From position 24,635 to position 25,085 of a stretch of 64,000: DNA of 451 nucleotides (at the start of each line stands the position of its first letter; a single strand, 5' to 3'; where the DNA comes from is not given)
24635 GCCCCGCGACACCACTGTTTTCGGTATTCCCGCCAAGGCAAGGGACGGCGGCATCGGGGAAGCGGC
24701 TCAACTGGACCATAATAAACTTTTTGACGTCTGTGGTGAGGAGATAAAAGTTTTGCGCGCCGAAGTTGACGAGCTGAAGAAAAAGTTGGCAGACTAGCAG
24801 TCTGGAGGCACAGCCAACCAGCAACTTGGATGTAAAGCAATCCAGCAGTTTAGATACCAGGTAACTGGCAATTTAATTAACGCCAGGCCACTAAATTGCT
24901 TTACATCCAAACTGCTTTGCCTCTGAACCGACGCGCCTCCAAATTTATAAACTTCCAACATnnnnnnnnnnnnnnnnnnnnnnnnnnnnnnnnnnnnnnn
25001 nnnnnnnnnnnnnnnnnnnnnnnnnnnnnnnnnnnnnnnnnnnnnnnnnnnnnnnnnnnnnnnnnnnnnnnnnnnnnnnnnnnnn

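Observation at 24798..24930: Two copies, 8 kb apart, of a second word class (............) sharing identical boundary words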

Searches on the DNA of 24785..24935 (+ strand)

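Call 93: search_dna_similar(query=window:24785-24935:+, collection=plasmids, mode=distant, max_evalue=0.001, max_rows=5)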
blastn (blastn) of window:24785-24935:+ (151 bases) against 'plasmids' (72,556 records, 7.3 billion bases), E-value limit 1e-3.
No match.
